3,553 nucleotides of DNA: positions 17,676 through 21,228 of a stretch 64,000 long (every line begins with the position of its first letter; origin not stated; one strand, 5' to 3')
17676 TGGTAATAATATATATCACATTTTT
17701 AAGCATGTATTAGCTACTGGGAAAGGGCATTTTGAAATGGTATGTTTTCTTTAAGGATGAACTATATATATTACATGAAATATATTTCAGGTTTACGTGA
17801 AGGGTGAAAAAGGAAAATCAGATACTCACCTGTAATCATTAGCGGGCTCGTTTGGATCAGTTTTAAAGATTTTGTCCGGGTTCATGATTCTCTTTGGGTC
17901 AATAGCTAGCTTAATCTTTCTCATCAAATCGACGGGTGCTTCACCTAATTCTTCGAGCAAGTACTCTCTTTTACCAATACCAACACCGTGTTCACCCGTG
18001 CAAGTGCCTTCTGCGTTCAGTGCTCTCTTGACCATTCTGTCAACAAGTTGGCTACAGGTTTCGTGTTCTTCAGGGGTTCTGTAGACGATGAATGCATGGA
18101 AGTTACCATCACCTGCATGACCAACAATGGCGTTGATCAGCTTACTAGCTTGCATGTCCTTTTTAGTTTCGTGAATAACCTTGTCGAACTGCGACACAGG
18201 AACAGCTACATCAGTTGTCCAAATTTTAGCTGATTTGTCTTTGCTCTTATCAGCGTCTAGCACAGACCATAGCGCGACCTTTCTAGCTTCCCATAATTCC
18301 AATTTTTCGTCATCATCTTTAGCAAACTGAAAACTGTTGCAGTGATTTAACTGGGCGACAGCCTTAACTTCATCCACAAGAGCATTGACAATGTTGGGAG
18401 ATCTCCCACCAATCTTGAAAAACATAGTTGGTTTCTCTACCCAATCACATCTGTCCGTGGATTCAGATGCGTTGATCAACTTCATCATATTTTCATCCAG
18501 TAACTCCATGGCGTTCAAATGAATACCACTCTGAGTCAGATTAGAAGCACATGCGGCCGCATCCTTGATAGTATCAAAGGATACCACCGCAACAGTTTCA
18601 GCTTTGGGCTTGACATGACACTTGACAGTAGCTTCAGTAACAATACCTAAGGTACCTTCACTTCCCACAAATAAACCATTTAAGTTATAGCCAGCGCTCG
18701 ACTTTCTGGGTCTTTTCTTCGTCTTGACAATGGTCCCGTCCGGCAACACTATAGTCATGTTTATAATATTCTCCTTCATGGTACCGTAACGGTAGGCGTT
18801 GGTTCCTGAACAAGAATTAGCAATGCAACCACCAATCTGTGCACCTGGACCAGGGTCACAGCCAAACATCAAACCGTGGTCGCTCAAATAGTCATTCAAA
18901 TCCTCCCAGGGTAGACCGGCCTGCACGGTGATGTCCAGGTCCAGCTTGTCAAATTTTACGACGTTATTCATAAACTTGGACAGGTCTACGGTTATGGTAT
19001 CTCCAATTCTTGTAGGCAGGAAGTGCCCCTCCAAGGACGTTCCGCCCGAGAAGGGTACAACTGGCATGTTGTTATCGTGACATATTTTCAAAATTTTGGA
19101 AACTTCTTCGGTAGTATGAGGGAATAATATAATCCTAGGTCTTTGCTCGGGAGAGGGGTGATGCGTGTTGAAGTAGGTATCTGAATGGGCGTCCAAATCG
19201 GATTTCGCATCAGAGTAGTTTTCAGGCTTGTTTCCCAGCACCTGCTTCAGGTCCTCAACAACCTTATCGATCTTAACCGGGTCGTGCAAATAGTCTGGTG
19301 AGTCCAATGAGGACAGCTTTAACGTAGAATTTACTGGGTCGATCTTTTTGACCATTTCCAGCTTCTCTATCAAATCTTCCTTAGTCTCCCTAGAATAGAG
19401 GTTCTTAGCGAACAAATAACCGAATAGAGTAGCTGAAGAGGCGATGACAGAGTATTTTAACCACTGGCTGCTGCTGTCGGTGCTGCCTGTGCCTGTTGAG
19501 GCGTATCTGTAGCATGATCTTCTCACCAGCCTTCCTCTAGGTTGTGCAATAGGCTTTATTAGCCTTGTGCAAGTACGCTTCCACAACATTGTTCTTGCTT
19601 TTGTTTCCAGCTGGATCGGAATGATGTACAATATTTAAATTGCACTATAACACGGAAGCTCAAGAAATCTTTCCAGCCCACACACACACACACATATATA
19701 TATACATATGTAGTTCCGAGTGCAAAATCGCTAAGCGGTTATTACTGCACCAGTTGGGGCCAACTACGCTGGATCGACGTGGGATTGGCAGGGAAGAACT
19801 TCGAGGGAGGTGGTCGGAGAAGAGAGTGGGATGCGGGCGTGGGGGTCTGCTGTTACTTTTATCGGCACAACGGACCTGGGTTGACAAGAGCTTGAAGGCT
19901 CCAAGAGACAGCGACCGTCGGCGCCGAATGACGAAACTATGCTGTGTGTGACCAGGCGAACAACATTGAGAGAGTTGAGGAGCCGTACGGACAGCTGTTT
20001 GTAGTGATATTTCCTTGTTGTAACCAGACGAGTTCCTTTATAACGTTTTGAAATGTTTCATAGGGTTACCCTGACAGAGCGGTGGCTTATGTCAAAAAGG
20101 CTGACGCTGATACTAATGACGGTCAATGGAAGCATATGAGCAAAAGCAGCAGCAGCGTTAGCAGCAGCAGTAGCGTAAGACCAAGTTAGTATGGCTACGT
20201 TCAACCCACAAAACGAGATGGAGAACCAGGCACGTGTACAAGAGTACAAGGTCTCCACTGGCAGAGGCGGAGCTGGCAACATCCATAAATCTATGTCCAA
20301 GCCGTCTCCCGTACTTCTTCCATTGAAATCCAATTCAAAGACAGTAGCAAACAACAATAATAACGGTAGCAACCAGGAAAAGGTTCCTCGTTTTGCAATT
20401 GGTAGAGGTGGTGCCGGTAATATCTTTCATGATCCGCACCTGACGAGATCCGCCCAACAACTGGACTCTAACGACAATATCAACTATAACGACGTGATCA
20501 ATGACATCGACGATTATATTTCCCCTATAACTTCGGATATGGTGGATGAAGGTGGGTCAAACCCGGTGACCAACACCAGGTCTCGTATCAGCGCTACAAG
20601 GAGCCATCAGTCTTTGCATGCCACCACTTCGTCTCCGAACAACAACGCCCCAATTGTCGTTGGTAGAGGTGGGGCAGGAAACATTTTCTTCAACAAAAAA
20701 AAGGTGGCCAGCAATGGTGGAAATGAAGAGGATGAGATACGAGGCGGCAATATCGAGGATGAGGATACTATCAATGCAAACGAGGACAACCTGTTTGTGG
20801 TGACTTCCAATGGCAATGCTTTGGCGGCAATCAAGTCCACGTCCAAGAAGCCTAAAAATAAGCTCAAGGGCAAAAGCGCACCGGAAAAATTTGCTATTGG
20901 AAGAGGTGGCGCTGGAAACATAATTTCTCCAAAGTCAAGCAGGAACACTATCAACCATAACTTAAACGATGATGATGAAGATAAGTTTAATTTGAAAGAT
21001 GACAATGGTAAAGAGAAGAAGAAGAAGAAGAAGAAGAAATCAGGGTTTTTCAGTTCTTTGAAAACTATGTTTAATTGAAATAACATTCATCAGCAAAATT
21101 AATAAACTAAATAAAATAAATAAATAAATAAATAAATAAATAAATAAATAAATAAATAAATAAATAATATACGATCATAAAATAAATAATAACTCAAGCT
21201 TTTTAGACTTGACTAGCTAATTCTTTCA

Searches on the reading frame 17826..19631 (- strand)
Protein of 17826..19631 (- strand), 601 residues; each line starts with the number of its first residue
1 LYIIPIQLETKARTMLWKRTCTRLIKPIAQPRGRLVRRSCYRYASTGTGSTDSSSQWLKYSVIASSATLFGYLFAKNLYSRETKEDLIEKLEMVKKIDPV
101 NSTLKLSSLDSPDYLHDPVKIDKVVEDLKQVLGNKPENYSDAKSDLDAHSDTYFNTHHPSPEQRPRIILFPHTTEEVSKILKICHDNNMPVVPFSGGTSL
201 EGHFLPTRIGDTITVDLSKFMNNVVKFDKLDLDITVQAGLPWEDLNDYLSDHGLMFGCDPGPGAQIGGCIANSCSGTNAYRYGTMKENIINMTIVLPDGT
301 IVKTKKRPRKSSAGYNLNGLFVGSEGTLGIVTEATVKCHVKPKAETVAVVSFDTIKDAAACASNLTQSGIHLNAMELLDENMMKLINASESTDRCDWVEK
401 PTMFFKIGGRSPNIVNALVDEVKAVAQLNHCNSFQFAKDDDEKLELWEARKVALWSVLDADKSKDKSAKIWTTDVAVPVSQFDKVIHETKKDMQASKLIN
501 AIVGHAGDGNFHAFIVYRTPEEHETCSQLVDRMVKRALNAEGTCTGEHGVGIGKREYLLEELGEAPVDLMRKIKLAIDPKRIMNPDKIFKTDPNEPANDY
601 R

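Call 18: search_protein_families(library=pfam, proteins=[window:17826-19631:-], max_evalue=0.0001)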
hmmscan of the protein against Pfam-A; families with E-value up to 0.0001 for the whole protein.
window:17826-19631:- (601 aa): 2 families
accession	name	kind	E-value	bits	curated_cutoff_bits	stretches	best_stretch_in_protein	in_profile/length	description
PF02913.24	FAD-oxidase_C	-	3.3e-63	214.1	21.2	1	341-588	1-248/248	FAD linked oxidases, C-terminal domain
PF01565.28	FAD_binding_4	-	3.7e-37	127.6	26.4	1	165-304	1-138/139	FAD binding domain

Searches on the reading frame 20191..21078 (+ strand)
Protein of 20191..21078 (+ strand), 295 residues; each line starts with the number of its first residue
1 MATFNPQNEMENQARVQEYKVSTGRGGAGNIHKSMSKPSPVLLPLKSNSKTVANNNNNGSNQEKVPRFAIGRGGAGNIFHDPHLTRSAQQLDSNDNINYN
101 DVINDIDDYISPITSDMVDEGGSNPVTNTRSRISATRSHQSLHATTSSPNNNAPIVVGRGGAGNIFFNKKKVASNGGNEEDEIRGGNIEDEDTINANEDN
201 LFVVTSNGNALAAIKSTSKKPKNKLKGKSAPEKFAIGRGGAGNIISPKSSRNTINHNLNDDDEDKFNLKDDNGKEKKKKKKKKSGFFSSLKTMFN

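Call 18: search_protein_families(library=pfam, proteins=[window:20191-21078:+], max_evalue=0.0001)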
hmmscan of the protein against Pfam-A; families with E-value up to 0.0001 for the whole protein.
window:20191-21078:+ (295 aa): 1 family
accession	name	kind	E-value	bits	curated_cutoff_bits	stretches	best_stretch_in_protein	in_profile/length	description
PF12223.13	DUF3602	-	1.4e-18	67.7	21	1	12-39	23-50/80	Protein of unknown function (DUF3602)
